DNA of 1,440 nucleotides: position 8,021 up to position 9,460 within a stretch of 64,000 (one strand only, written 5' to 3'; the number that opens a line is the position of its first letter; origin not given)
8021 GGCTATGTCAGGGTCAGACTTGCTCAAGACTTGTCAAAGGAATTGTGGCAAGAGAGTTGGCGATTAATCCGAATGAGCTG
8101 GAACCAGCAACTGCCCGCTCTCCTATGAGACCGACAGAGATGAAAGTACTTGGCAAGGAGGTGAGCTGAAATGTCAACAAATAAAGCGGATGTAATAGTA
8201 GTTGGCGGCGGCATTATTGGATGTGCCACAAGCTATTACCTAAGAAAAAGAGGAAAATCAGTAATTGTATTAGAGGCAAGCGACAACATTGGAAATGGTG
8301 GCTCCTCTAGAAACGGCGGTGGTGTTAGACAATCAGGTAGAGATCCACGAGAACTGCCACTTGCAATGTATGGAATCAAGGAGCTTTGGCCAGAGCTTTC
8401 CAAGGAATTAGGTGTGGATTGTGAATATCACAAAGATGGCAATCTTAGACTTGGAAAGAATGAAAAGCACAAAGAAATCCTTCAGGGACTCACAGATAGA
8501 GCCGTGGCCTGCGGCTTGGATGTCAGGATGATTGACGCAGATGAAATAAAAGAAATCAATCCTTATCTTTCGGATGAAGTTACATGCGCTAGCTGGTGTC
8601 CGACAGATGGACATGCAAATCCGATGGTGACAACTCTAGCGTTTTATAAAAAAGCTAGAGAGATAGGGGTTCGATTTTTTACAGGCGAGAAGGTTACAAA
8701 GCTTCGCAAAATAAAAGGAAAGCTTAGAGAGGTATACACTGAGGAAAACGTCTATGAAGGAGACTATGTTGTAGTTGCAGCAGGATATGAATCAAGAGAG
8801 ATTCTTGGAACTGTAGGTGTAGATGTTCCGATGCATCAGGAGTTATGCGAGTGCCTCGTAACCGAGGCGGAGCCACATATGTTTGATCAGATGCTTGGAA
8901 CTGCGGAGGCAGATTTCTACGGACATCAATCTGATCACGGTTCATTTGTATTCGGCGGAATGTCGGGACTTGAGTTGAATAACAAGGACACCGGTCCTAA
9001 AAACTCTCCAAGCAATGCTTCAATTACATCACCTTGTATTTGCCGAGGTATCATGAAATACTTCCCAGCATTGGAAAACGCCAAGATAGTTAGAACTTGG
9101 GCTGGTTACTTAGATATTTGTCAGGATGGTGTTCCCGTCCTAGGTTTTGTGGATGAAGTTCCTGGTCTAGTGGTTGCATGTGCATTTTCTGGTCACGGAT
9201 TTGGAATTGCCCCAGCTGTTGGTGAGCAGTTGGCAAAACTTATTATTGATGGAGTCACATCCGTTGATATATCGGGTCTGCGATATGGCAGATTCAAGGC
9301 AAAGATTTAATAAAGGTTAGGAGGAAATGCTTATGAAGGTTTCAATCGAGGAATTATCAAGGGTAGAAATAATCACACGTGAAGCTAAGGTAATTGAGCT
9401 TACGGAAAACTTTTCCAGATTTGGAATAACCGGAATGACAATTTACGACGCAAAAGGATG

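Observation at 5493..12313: Putative nitrogen-scavenging amine/amino-acid dehydrogenase system in an anaerobe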

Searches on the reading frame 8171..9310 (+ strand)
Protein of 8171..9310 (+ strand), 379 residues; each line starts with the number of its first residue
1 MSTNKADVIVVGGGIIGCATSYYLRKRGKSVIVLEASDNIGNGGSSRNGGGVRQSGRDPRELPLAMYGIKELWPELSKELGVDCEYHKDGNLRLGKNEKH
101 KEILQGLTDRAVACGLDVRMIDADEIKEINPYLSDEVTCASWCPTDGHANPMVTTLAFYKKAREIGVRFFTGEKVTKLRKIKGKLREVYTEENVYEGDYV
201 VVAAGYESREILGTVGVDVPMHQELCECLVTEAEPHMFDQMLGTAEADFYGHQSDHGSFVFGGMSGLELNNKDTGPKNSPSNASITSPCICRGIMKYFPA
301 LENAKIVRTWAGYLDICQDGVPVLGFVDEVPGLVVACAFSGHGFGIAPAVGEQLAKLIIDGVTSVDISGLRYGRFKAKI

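Call 3: search_protein_families(library=pfam, proteins=[window:8171-9310:+], max_evalue=0.01)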
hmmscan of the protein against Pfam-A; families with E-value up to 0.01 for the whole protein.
window:8171-9310:+ (379 aa): 12 families
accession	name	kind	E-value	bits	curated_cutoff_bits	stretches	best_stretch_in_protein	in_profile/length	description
PF01266.30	DAO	-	2.5e-71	241.5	27.9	1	7-357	1-353/353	FAD dependent oxidoreductase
PF07992.20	Pyr_redox_2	-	6.4e-11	42.6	26.1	2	6-41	143-178/291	Pyridine nucleotide-disulphide oxidoreductase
PF03486.20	HI0933_like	-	2.2e-08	34.3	50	1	144-225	103-183/244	HI0933-like protein Rossmann domain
PF13450.12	NAD_binding_8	-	1.2e-07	32.3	21.9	1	10-48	1-40/68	NAD(P)-binding Rossmann-like domain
PF00070.33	Pyr_redox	-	1.3e-07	32.4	22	1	8-41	2-35/82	Pyridine nucleotide-disulphide oxidoreductase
PF13738.12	Pyr_redox_3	-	9.2e-06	25.5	30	1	162-223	91-153/305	Pyridine nucleotide-disulphide oxidoreductase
PF00890.30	FAD_binding_2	-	4.5e-05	23.2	20.4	1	7-52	1-45/414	FAD binding domain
PF01494.25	FAD_binding_3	-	9.6e-05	22.2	22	1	6-37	2-33/349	FAD binding domain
PF01593.30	Amino_oxidase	-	0.0001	22.2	19.8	0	160-205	212-255/443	Flavin containing amine oxidoreductase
PF12831.13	FAD_oxidored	-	0.00021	21.2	27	1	7-107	1-97/416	FAD dependent oxidoreductase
PF01946.23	Thi4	-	0.00044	20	26.2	1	5-50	17-61/235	Thi4 family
PF01134.28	GIDA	-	0.0036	16.9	22.1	0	7-51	1-46/391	Glucose inhibited division protein A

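Call 4: search_protein_families(library=ncbifam, proteins=[window:8171-9310:+], max_evalue=0.01)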
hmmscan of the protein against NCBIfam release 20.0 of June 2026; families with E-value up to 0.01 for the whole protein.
window:8171-9310:+ (379 aa): 75 families (the best 25 are shown)
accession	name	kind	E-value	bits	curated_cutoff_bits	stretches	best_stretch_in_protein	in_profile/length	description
TIGR02352.1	thiamin_ThiO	equivalog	7.2e-40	137.1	250.8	1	8-359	1-348/351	glycine oxidase ThiO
NF008425.0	PRK11259.1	equivalog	3.2e-37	128.4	257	1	4-376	3-376/377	N-methyl-L-tryptophan oxidase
TIGR01373.1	soxB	subfamily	1.6e-34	119.4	529.45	1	5-363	30-387/407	sarcosine oxidase subunit beta family protein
TIGR01377.1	soxA_mon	subfamily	2.6e-29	102.2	479.65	1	7-377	2-377/381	amino oxidase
NF001933.0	PRK00711.1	subfamily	6.3e-26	91.3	383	2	63-221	110-270/429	D-amino acid dehydrogenase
NF050086.1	pipecolate_AmaA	exception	1.4e-24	86.5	600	2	3-205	23-234/425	L-pipecolate oxidase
TIGR03364.1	HpnW_proposed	hypoth_equivalog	6.3e-24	84.7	285.1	1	7-212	2-201/365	TIGR03364 family FAD-dependent oxidoreductase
NF033460.1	glycerol3P_ox_II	equivalog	9.2e-21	74.4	460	1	6-213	2-213/361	type 2 glycerol-3-phosphate oxidase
NF002480.1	PRK01747.1-1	equivalog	5.4e-16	58.1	540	1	4-358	247-617/645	bifunctional tRNA (5-methylaminomethyl-2-thiouridine)(34)-methyltransferase MnmC2/FAD-dependent 5-carboxymethylaminomethyl-2-thiouridine(34)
TIGR03329.1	Phn_aa_oxid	hypoth_equivalog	3.5e-15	55.7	632.8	2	77-360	109-393/460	putative aminophosphonate oxidoreductase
NF009074.0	PRK12409.1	equivalog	1.1e-14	54.5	494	2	75-219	120-269/410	D-amino acid dehydrogenase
TIGR03377.1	glycerol3P_GlpA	equivalog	2.9e-14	52.5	552.8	1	7-312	1-302/530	anaerobic glycerol-3-phosphate dehydrogenase subunit GlpA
NF008726.1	PRK11728.1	equivalog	3.4e-14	52.5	299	1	7-219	2-213/389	L-2-hydroxyglutarate oxidase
TIGR03197.1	MnmC_Cterm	equivalog_domain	8.8e-14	51.4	174.2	1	7-211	1-206/400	FAD-dependent 5-carboxymethylaminomethyl-2-thiouridine(34) oxidoreductase MnmC1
NF006130.0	PRK08274.1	equivalog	7.6e-12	44.8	369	1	3-208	3-194/467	FAD-dependent tricarballylate dehydrogenase TcuA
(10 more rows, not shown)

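Call 7: find_homologous_proteins(query=window:8171-9310:+, max_evalue=1e-20)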
Query window:8171-9310:+ (379 aa): 5190 proteins with E <= 1e-20 among 8000 candidates; the best 120 are listed.
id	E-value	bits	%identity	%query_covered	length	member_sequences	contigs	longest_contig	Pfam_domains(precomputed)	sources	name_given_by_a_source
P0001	1.8e-247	838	96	99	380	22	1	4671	PF01266.31,PF01593.31,PF13450.13,PF00890.31,PF07992.21,PF00070.34,PF03486.21,PF12831.14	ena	-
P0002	1.7e-239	812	92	100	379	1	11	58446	PF01266.31,PF01593.31,PF13450.13,PF00890.31,PF07992.21,PF00070.34,PF03486.21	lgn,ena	-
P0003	4.3e-239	811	92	100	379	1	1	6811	PF01266.31,PF01593.31,PF13450.13,PF00890.31,PF07992.21,PF00070.34,PF03486.21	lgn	-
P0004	6.2e-239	810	92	100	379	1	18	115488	PF01266.31,PF01593.31,PF13450.13,PF00890.31,PF07992.21,PF00070.34,PF03486.21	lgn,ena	-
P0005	8.0e-239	810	92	100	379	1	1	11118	PF01266.31,PF01593.31,PF13450.13,PF00890.31,PF07992.21,PF00070.34,PF13738.13,PF03486.21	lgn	-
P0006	8.2e-239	810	92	100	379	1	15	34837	PF01266.31,PF01593.31,PF13450.13,PF00890.31,PF07992.21,PF00070.34,PF13738.13,PF03486.21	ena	-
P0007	8.5e-239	810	92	100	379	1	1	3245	PF01266.31,PF01593.31,PF13450.13,PF00890.31,PF07992.21,PF00070.34,PF13738.13,PF03486.21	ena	-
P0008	1.3e-238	809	92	100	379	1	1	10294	PF01266.31,PF01593.31,PF13450.13,PF00890.31,PF07992.21,PF00070.34,PF03486.21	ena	-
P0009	1.6e-238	809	91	100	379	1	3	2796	PF01266.31,PF01593.31,PF13450.13,PF00890.31,PF07992.21,PF00070.34,PF03486.21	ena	-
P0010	1.9e-238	809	91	100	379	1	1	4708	PF01266.31,PF01593.31,PF13450.13,PF00890.31,PF07992.21,PF00070.34,PF13738.13,PF03486.21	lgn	-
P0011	2.0e-238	809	91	100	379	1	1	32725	PF01266.31,PF01593.31,PF13450.13,PF00890.31,PF07992.21,PF00070.34,PF13738.13,PF03486.21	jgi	jgi:sarcosine oxidase subunit beta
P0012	2.2e-238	808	91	100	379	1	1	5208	PF01266.31,PF13450.13,PF00890.31,PF07992.21,PF00070.34,PF03486.21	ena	-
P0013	2.8e-238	808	91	100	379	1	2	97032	PF01266.31,PF01593.31,PF13450.13,PF00890.31,PF07992.21,PF00070.34,PF03486.21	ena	-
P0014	4.4e-238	807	91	100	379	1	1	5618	PF01266.31,PF01593.31,PF13450.13,PF00890.31,PF07992.21,PF00070.34,PF03486.21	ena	-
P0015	4.5e-238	807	91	100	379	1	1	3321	PF01266.31,PF01593.31,PF13450.13,PF00890.31,PF07992.21,PF00070.34,PF03486.21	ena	-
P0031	9.7e-216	734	82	99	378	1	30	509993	PF01266.31,PF13450.13,PF07992.21,PF00070.34,PF13738.13,PF03486.21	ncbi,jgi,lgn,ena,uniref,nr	ncbi:NAD(P)/FAD-dependent oxidoreductase [Pseudobutyrivibrio sp.]|jgi:sarcosine oxidase subunit beta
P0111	5.9e-186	636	72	99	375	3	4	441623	PF01266.31,PF13450.13,PF07992.21,PF00070.34,PF13738.13,PF03486.21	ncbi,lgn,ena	-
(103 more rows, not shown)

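Call 8: search_solved_structures(query=window:8171-9310:+, max_evalue=1e-10)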
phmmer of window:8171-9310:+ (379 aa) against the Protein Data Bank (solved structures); distinct sequences matched with E-value up to 1e-10: 30.
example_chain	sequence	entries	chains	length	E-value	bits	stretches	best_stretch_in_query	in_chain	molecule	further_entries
1y56_B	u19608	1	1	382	5.6e-43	150.3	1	3-369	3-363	sarcosine oxidase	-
5fjm_A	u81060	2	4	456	4.4e-27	98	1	4-221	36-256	L-AMINO ACID DEAMINASE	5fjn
5i39_A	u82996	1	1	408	5e-27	97.8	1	5-360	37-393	L-amino acid deaminase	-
7cyx_A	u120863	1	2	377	1.4e-26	96.3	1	4-358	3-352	Glycine oxidase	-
5hxw_A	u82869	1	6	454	3.4e-26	95.1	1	5-221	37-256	L-amino acid deaminase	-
2gag_B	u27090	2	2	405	4.1e-21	78.3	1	6-359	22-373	heterotetrameric sarcosine oxidase beta-subunit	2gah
3ada_B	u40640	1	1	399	9e-21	77.2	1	6-358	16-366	SARCOSINE OXIDASE BETA SUBUNIT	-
1vrq_B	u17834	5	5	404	9.4e-21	77.1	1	6-358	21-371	Sarcosine oxidase beta subunit | Subunit beta of sarcosine oxidase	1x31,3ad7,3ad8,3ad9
4pab_A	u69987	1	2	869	1.4e-20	76.6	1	4-374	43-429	Dimethylglycine dehydrogenase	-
3if9_A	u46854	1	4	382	2.1e-20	76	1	7-363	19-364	Glycine oxidase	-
1ryi_A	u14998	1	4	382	3.8e-20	75.1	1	7-363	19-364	GLYCINE OXIDASE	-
9woz_A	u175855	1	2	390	4.2e-20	75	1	7-363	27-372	Glycine oxidase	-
5l46_A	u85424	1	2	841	4.6e-20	74.9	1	4-374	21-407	Dimethylglycine dehydrogenase, mitochondrial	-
4p9s_A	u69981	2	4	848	1e-19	73.7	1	4-374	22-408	Dimethylglycine dehydrogenase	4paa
1ng3_A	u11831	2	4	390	2e-19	72.8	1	7-363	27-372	Glycine oxidase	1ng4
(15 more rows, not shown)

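Call 11: find_encoding_contigs(protein=P0031, flank=10000, max_places=3)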
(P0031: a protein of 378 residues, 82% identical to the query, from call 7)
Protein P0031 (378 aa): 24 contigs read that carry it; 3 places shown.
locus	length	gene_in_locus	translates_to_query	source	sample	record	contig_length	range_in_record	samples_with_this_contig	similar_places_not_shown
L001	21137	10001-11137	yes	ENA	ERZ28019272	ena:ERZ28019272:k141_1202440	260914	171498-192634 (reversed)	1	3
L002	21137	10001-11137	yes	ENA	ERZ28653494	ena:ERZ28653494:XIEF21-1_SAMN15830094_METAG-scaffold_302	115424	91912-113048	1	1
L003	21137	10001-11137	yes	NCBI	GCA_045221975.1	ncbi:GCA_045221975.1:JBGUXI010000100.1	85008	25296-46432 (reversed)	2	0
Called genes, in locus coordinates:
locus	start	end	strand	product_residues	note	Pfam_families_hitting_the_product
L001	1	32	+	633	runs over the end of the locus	PF00359:PTS_EIIA_2, PF02302:PTS_IIB, PF25554:PTS_EIIB_BC_N, PF02378:PTS_EIIC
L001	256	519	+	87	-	PF00381:PTS-HPr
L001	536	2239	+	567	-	PF05524:PEP-utilisers_N, PF00391:PEP-utilizers, PF02896:PEP-utilizers_C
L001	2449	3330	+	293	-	PF00892:EamA, PF06800:Sugar_transport (weak), PF16913:PUNUT (faint), PF00892:EamA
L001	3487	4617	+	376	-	PF02423:OCD_Mu_crystall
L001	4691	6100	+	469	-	PF00324:AA_permease, PF13520:AA_permease_2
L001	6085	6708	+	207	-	PF13189:Cytidylate_kin2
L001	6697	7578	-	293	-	PF00126:HTH_1, PF03466:LysR_substrate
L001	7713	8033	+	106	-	PF13510:Fer2_4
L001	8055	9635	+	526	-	PF00070:Pyr_redox (faint), PF00890:FAD_binding_2 (weak), PF01266:DAO (weak), PF01946:Thi4 (weak), PF03486:HI0933_like (weak), PF07992:Pyr_redox_2, PF12831:FAD_oxidored, PF13450:NAD_binding_8, +3 more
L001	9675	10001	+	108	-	PF17806:SO_alpha_A3, PF04324:Fer2_BFD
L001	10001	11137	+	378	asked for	PF00070:Pyr_redox (faint), PF01266:DAO, PF03486:HI0933_like (faint), PF07992:Pyr_redox_2 (weak), PF13450:NAD_binding_8 (weak), PF13738:Pyr_redox_3 (faint)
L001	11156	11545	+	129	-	PF01042:Ribonuc_L-PSP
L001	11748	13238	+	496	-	PF00015:MCPsignal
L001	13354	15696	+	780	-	PF03415:Peptidase_C11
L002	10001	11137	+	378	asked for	PF00070:Pyr_redox (faint), PF01266:DAO, PF03486:HI0933_like (faint), PF07992:Pyr_redox_2 (weak), PF13450:NAD_binding_8 (weak), PF13738:Pyr_redox_3 (faint)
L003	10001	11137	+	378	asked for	PF00070:Pyr_redox (faint), PF01266:DAO, PF03486:HI0933_like (faint), PF07992:Pyr_redox_2 (weak), PF13450:NAD_binding_8 (weak), PF13738:Pyr_redox_3 (faint)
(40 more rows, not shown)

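Call 12: find_encoding_contigs(protein=P0111, flank=10000, max_places=3)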
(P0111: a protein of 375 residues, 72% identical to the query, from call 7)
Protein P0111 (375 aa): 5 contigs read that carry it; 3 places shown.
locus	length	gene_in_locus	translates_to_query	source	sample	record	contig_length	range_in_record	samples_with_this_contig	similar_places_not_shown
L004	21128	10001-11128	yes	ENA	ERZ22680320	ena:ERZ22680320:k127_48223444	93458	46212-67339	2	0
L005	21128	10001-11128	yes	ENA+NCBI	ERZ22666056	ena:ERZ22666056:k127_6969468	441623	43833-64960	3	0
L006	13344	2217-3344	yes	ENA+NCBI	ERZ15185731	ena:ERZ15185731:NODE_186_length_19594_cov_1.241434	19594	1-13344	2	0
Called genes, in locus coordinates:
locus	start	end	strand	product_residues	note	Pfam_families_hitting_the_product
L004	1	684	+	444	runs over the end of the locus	PF02055:Glyco_hydro_30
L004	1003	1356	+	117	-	PF00543:P-II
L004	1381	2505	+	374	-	PF00005:ABC_tran, PF08402:TOBE_2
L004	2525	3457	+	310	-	PF00528:BPD_transp_1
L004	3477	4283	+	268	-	PF00528:BPD_transp_1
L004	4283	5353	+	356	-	PF01547:SBP_bac_1, PF13531:SBP_bac_11, PF13416:SBP_bac_8, PF13343:SBP_bac_6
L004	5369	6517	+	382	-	PF02423:OCD_Mu_crystall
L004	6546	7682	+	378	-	PF02423:OCD_Mu_crystall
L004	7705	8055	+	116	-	PF13510:Fer2_4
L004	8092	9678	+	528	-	PF00070:Pyr_redox (faint), PF00890:FAD_binding_2 (weak), PF01266:DAO (faint), PF03486:HI0933_like (faint), PF07992:Pyr_redox_2, PF12831:FAD_oxidored, PF13450:NAD_binding_8, PF13738:Pyr_redox_3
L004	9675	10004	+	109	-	PF04324:Fer2_BFD, PF17806:SO_alpha_A3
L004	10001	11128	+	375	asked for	PF00070:Pyr_redox (weak), PF01266:DAO, PF03486:HI0933_like (faint), PF07992:Pyr_redox_2 (faint), PF13450:NAD_binding_8, PF13738:Pyr_redox_3 (faint)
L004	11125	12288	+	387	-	PF00465:Fe-ADH, PF25137:ADH_Fe_C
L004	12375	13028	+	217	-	PF07947:YhhN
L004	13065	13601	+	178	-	PF03729:DUF308 (faint)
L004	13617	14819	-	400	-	PF03283:PAE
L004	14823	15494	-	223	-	PF19845:DUF6320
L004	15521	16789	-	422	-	-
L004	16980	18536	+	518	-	PF00990:GGDEF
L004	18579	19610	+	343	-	PF00793:DAHP_synth_1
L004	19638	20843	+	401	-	PF00155:Aminotran_1_2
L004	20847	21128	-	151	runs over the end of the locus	PF02580:Tyr_Deacylase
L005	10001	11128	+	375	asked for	PF00070:Pyr_redox (weak), PF01266:DAO, PF03486:HI0933_like (faint), PF07992:Pyr_redox_2 (faint), PF13450:NAD_binding_8, PF13738:Pyr_redox_3 (faint)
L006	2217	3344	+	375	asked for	PF00070:Pyr_redox (weak), PF01266:DAO, PF03486:HI0933_like (faint), PF07992:Pyr_redox_2 (faint), PF13450:NAD_binding_8, PF13738:Pyr_redox_3 (faint)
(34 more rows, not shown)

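Call 51: find_related_loci(query=A3, collection=metagenome_contigs, flank=10000)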
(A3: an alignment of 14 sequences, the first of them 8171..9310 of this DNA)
Query A3 (379 aa) in metagenome_contigs; peptide patterns used: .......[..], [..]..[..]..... (x = any residue, [..] = any of these).
600 stretches matched a pattern (row limit reached: there are more); 545 encode a relative of the query (tblastn E <= 1e-3); the best 80 are kept; 80 distinct loci.
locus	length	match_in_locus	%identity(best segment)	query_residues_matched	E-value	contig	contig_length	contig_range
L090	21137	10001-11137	100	1-379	0e+0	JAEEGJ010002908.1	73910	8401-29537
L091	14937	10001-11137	98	1-379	0e+0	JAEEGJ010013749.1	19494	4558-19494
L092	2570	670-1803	86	2-379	0e+0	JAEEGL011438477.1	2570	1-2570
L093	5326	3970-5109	83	1-379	0e+0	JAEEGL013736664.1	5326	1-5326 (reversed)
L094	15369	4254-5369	70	5-379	0e+0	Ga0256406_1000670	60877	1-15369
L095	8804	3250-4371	69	3-379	0e+0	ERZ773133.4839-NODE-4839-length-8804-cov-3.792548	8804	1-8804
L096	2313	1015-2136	69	3-379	0e+0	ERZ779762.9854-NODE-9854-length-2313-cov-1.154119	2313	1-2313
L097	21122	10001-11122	69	3-379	0e+0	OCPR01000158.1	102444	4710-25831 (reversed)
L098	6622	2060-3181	69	3-379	0e+0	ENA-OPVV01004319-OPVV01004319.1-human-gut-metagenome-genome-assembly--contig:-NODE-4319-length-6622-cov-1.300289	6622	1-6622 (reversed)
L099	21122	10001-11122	69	3-379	0e+0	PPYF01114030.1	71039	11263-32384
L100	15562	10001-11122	69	3-379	0e+0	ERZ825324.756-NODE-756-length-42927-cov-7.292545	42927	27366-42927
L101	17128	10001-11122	69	3-379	0e+0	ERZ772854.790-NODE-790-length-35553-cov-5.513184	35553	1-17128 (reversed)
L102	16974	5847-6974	75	1-379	6e-179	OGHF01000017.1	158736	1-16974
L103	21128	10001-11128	75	1-379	6e-179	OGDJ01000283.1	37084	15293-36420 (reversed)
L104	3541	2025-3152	75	1-379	0e+0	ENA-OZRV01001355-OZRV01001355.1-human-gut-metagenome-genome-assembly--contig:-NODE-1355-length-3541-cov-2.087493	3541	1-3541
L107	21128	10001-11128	75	1-379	3e-178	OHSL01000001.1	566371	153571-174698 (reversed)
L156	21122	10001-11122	73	3-379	4e-170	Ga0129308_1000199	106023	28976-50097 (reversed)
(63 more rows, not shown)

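Call 55: search_protein_families(library=pfam, proteins=[L107:2803-4236:-, L107:4237-5391:+, L107:5440-6468:+, L107:6702-7376:-, L107:12151-12729:+, L107:13655-16048:+, L107:16112-16843:+, L107:17282-18232:+], max_evalue=0.001)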
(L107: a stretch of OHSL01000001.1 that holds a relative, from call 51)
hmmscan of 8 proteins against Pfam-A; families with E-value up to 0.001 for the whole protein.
L107:2803-4236:- (477 aa): 4 families
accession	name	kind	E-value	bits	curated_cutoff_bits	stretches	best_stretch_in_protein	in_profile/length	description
PF13527.13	Acetyltransf_9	-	1.9e-34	118.8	25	1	84-216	2-126/127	Acetyltransferase (GNAT) domain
PF17668.7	Acetyltransf_17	-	4.8e-33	114.6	25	1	263-369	1-114/114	Acetyltransferase (GNAT) domain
PF13530.11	SCP2_2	-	1.2e-25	90.5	23.2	1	373-474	2-105/105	Sterol carrier protein domain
PF00583.31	Acetyltransf_1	-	2.9e-05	24.8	20.7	1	132-214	34-116/116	Acetyltransferase (GNAT) family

L107:4237-5391:+ (384 aa): 1 family
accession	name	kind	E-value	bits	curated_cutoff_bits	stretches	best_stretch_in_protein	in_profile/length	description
PF13520.12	AA_permease_2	-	1.2e-05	24.9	27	1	9-279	1-290/427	Amino acid permease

L107:5440-6468:+ (342 aa): 2 families
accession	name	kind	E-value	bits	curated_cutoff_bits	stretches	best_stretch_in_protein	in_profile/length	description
PF00149.33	Metallophos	-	2.7e-12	47.9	21.5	1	25-273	1-189/191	Calcineurin-like phosphoesterase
PF12850.12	Metallophos_2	-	0.00038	20.9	27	0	26-119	2-74/154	Calcineurin-like phosphoesterase superfamily domain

L107:6702-7376:- (224 aa): 1 family
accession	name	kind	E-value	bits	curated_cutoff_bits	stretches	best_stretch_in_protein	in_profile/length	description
PF00882.24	Zn_dep_PLPC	-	8.8e-24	84.8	26.8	1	33-176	2-164/167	Zinc dependent phospholipase C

L107:12151-12729:+ (192 aa): 5 families
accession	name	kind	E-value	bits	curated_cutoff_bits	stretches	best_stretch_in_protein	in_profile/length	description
PF14278.11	TetR_C_8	-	4.6e-10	39.9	26.1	1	77-164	3-90/103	Transcriptional regulator C-terminal region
PF00440.29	TetR_N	-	7.5e-09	35.7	24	1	15-58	1-44/47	Bacterial regulatory proteins, tetR family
PF12840.13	HTH_20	-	0.00019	21.8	27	1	11-51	5-39/51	Helix-turn-helix domain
PF13384.12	HTH_23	-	0.00055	20.1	24.6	0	28-48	15-35/50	Homeodomain-like domain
PF02796.21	HTH_7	-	0.00098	19.7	23.8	0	29-48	20-39/45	Helix-turn-helix domain of resolvase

L107:13655-16048:+ (797 aa): 4 families
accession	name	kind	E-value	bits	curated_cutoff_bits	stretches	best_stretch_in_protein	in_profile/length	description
PF02801.28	Ketoacyl-synt_C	-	6.6e-47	158.8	20.8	2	238-352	1-118/119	Beta-ketoacyl synthase, C-terminal domain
PF00109.32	ketoacyl-synt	-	2.4e-46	158.9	20.8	2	7-230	3-252/252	Beta-ketoacyl synthase, N-terminal domain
PF08545.16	ACP_syn_III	-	5.4e-05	23.4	24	0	151-231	3-68/80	3-Oxoacyl-[acyl-carrier-protein (ACP)] synthase III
PF00108.29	Thiolase_N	-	6.5e-05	22.9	26.4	1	148-191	78-121/260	Thiolase, N-terminal domain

L107:16112-16843:+ (243 aa): 6 families
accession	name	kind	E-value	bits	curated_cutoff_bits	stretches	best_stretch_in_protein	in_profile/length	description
PF13561.12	adh_short_C2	-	1.5e-68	231.3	27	1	8-242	1-236/236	Enoyl-(Acyl carrier protein) reductase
PF00106.31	adh_short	-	1.5e-63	214.2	26.6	1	2-195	1-193/195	short chain dehydrogenase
PF08659.16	KR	-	5.4e-20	72.5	22.6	1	4-168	3-167/180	KR domain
PF23441.1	SDR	-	2.9e-06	27.3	27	1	114-241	126-255/258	SDR-like rossmann domain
PF01370.27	Epimerase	-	5.7e-05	23.1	20.9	1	4-168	1-159/240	NAD dependent epimerase/dehydratase family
PF08643.16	DUF1776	-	0.00048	20.1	25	0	110-185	123-200/294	Fungal family of unknown function (DUF1776)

L107:17282-18232:+ (316 aa): 1 family
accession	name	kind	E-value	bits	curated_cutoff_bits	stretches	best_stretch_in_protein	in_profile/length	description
PF00698.26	Acyl_transf_1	-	3.7e-43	148.6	32.7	1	14-298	3-287/319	Acyl transferase domain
